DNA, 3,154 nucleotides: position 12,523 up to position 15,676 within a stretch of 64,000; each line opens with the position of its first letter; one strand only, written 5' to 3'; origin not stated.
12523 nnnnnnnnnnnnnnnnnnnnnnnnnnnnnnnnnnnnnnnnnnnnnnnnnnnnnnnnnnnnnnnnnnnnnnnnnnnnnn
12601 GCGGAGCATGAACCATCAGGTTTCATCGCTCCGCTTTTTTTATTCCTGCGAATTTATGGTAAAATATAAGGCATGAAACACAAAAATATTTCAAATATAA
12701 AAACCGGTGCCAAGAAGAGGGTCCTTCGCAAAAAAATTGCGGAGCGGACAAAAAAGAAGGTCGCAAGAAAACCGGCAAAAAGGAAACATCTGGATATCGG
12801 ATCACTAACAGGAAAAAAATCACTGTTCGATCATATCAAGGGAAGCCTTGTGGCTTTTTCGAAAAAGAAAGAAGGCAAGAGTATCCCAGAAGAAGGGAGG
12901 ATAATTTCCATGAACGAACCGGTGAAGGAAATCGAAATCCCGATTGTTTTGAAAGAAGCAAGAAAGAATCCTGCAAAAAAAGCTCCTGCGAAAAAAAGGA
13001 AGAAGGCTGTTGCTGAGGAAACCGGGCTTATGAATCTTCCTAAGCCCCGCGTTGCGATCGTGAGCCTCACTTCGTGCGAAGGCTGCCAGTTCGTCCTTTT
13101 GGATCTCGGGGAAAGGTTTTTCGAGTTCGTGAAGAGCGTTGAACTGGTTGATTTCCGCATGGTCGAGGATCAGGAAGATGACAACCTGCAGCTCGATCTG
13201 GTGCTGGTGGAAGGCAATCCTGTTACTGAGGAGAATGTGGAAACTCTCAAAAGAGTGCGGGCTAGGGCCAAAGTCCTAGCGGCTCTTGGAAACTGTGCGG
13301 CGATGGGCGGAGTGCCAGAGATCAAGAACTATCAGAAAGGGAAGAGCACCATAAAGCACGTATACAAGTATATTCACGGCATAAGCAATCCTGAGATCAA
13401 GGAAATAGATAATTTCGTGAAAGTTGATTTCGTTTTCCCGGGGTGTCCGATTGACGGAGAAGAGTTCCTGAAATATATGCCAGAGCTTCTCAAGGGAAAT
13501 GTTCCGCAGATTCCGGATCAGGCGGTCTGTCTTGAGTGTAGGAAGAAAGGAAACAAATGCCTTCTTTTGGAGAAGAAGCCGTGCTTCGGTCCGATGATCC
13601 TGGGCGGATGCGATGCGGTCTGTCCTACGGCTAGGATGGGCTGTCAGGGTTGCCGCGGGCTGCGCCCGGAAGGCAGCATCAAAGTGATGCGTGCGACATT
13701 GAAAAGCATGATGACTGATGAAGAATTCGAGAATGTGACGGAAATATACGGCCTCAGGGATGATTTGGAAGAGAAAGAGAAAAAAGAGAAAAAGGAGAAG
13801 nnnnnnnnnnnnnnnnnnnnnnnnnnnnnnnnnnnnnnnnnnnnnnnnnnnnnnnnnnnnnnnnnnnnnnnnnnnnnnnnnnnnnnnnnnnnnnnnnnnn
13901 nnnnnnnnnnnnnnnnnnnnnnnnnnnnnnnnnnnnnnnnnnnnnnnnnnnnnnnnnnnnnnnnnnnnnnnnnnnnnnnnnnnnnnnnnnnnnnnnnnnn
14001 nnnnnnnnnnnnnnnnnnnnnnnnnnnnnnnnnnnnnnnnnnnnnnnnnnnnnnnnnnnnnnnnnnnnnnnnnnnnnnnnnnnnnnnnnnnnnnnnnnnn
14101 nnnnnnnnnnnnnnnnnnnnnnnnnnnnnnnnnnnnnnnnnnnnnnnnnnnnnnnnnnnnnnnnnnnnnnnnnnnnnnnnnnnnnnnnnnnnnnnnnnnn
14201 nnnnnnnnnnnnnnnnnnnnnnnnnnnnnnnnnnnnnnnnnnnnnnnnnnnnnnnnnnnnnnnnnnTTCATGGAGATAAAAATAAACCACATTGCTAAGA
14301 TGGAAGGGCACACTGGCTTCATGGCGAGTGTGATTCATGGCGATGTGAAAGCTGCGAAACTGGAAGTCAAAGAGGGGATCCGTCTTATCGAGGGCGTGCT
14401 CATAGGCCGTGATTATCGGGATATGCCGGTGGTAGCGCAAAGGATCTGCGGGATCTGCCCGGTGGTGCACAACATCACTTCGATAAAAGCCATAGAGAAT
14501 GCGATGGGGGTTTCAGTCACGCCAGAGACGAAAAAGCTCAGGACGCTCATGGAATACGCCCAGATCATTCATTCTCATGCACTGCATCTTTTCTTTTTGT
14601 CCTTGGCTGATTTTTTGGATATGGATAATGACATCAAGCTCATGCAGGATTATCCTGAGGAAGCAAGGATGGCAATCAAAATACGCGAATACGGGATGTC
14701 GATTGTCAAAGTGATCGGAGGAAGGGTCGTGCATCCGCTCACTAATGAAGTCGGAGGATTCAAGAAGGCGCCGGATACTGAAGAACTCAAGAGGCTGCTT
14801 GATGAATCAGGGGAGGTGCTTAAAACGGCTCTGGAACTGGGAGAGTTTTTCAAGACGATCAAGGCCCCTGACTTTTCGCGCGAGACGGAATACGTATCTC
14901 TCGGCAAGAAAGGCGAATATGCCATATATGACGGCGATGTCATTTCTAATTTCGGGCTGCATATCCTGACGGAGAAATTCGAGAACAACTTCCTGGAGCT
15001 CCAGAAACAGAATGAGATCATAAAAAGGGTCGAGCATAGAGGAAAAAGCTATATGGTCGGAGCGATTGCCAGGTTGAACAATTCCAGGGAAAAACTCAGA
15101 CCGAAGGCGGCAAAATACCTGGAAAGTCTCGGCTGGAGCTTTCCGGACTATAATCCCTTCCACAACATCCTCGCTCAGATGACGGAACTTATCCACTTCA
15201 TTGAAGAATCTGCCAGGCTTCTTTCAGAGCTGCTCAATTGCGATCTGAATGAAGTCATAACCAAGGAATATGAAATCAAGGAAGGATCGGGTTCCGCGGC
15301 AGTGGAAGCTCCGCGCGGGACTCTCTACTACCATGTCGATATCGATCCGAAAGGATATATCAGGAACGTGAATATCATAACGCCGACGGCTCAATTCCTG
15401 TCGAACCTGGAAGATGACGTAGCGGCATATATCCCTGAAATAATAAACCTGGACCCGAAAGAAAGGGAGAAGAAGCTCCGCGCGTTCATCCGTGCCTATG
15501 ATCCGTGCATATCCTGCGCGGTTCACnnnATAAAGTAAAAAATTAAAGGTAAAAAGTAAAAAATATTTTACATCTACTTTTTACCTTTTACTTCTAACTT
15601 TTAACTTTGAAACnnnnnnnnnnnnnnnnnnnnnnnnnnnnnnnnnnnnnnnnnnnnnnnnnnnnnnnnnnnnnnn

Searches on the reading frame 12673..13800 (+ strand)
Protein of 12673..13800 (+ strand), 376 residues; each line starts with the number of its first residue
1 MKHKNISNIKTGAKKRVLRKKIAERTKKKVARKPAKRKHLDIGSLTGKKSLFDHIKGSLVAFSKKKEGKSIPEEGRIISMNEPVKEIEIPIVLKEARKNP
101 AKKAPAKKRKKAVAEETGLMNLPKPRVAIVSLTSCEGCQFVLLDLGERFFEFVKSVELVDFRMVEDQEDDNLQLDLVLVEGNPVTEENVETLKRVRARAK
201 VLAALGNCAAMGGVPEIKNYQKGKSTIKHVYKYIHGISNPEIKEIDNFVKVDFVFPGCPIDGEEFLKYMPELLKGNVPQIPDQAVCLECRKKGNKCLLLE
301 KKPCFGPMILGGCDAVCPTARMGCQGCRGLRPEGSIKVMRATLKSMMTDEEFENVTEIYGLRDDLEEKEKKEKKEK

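Call 3: search_protein_families(library=pfam, proteins=[window:12673-13800:+], max_evalue=0.01)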
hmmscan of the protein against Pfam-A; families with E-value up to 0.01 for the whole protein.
window:12673-13800:+ (376 aa): 1 family
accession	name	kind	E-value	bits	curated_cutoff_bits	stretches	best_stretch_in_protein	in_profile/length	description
PF01058.29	Oxidored_q6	-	1.8e-22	79.9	27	1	135-268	1-124/128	NADH ubiquinone oxidoreductase, 20 Kd subunit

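Call 4: search_protein_families(library=ncbifam, proteins=[window:12673-13800:+], max_evalue=0.01)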
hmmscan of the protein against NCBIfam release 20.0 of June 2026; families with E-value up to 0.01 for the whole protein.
window:12673-13800:+ (376 aa): 8 families
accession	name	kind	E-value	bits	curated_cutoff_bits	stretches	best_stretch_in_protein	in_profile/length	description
NF040831.1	sulfhyd_ShyD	equivalog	9.8e-45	153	460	1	127-352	3-229/240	NAD(P)-dependent hydrogenase/sulfhydrogenase 2 subunit delta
NF040836.1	sulfhyd_HydD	equivalog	1e-44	152.7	500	1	124-329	5-211/261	NADPH-dependent hydrogenase/sulfhydrogenase 1 subunit delta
NF045875.1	F420_non_VhuG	exception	6.7e-29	101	450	2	124-292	4-183/286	F420-non-reducing hydrogenase subunit VhuG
TIGR03294.1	FrhG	equivalog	8.7e-16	58.3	245.5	1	125-320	2-189/228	coenzyme F420 hydrogenase subunit gamma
TIGR01957.1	nuoB_fam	subfamily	0.00089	19.2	142.7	0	173-267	57-133/145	NADH-quinone oxidoreductase subunit B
NF005012.1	PRK06411.1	subfamily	0.0013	18.3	116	0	241-272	123-154/166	NADH-quinone oxidoreductase subunit NuoB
NF045520.1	H2_NiFeSe_small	exception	0.004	16.6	470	1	189-240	134-184/314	NiFeSe hydrogenase small subunit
NF011391.0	PRK14816.1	equivalog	0.0042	16.7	283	0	168-269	87-170/196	NADH-quinone oxidoreductase subunit B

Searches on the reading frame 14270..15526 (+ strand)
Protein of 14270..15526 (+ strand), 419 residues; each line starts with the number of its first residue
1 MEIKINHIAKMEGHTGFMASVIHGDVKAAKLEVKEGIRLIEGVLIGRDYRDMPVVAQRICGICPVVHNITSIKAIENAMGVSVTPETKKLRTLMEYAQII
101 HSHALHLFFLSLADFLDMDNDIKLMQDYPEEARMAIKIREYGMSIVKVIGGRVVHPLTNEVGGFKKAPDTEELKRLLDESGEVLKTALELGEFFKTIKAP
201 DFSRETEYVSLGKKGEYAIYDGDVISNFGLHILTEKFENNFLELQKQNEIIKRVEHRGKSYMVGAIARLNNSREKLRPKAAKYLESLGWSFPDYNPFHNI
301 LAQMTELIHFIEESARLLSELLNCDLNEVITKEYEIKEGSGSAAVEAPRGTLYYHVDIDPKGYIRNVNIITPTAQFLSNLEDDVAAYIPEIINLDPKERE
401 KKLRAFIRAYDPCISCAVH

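Call 3: search_protein_families(library=pfam, proteins=[window:14270-15526:+], max_evalue=0.01)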
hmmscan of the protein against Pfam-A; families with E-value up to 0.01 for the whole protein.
window:14270-15526:+ (419 aa): 1 family
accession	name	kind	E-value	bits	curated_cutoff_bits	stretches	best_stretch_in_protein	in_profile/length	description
PF00374.24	NiFeSe_Hases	-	6.1e-37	128.1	25.8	2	38-121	1-84/508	Nickel-dependent hydrogenase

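Call 4: search_protein_families(library=ncbifam, proteins=[window:14270-15526:+], max_evalue=0.01)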
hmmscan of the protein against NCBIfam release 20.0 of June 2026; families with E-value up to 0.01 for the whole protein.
window:14270-15526:+ (419 aa): 12 families
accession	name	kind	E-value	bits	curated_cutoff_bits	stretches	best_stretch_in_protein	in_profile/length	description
NF040832.1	sulfhyd_HydA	equivalog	1.9e-70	238.2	880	1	2-419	4-422/426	NADPH-dependent hydrogenase/sulfhydrogenase 1 subunit alpha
NF040828.1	sulfhyd_ShyA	equivalog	6e-69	232.9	700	1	1-419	1-411/415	NAD(P)-dependent hydrogenase/sulfhydrogenase 2 subunit alpha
NF041785.2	VhuA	equivalog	9e-43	146.4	800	1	3-383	4-408/418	F420-non-reducing hydrogenase Vhu subunit A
TIGR03295.1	frhA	equivalog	3.1e-38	131.8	392.5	1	3-419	5-395/412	coenzyme F420 hydrogenase subunit alpha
NF033181.1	NiFeSe_hydrog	equivalog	1e-36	126.9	600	2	3-146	4-142/507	nickel-dependent hydrogenase large subunit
NF045518.1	H2_NiFeSe_large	exception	4.7e-34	118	780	2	2-176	3-191/485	NiFeSe hydrogenase large subunit HysA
NF007778.0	PRK10467.1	equivalog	1.6e-25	89.5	969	2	3-123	5-124/567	hydrogenase 2 large subunit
NF007550.0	PRK10170.1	equivalog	1.1e-18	67.1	1101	1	5-124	21-140/597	Ni/Fe-hydrogenase large subunit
NF004739.1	PRK06075.1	equivalog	1.2e-07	30.8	360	1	40-169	41-158/384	NADH-quinone oxidoreductase subunit D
NF041786.2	VhuU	equivalog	6.2e-05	22.7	70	1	407-419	15-27/45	F420-non-reducing hydrogenase selenoprotein subunit VhuU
NF040602.1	F420_dehyd_FpoD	exception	0.00052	19.1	600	1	25-158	33-155/372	F420H2 dehydrogenase subunit FpoD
TIGR01962.1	NuoD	equivalog_domain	0.00082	18.3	459.35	0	47-166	50-157/386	NADH dehydrogenase (quinone) subunit D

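Call 77: find_homologous_proteins(query=window:14270-15526:+, max_evalue=1e-20)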
Query window:14270-15526:+ (419 aa): 7438 proteins with E <= 1e-20 among 8000 candidates; the best 120 are listed.
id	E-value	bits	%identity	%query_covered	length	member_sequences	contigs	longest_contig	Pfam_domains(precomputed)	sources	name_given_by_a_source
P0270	8.3e-278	939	100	100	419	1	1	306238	PF00374.25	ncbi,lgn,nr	ncbi:MAG: Ni/Fe hydrogenase subunit alpha [Candidatus Moranbacteria bacterium]|nr:Ni/Fe hydrogenase 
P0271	4.2e-252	854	91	98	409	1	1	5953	PF00374.25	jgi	-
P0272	1.7e-247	839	89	98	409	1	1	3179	PF00374.25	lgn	-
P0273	1.2e-227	774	81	100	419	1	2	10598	PF00374.25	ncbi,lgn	ncbi:MAG: Ni/Fe hydrogenase subunit alpha [Candidatus Moraniibacteriota bacterium]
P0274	2.9e-227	773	81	100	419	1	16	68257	PF00374.25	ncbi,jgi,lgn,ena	jgi:coenzyme F420-reducing hydrogenase alpha subunit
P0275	4.8e-227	772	81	100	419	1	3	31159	PF00374.25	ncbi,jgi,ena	ncbi:MAG: Ni/Fe hydrogenase subunit alpha [Candidatus Moraniibacteriota bacterium]|jgi:coenzyme F420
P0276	1.9e-224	763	80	100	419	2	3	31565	PF00374.25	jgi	jgi:coenzyme F420-reducing hydrogenase alpha subunit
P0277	3.0e-224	763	79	100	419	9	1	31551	PF00374.25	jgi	jgi:coenzyme F420-reducing hydrogenase alpha subunit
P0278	5.2e-224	762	80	100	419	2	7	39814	PF00374.25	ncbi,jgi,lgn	jgi:sulfhydrogenase subunit alpha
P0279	2.3e-223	760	79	100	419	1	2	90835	PF00374.25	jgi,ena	jgi:coenzyme F420-reducing hydrogenase alpha subunit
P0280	3.3e-222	756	78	100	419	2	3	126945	PF00374.25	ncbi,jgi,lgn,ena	ncbi:MAG: Ni/Fe hydrogenase subunit alpha [Parcubacteria group bacterium]|jgi:coenzyme F420-reducing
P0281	9.4e-222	754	79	100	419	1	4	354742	PF00374.25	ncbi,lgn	ncbi:MAG: Ni/Fe hydrogenase subunit alpha [Candidatus Moraniibacteriota bacterium]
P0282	1.5e-221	754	78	100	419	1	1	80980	PF00374.25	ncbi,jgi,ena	jgi:coenzyme F420-reducing hydrogenase alpha subunit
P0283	3.2e-221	753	78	100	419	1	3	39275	PF00374.25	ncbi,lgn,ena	-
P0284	1.9e-220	750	78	100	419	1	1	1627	PF00374.25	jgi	-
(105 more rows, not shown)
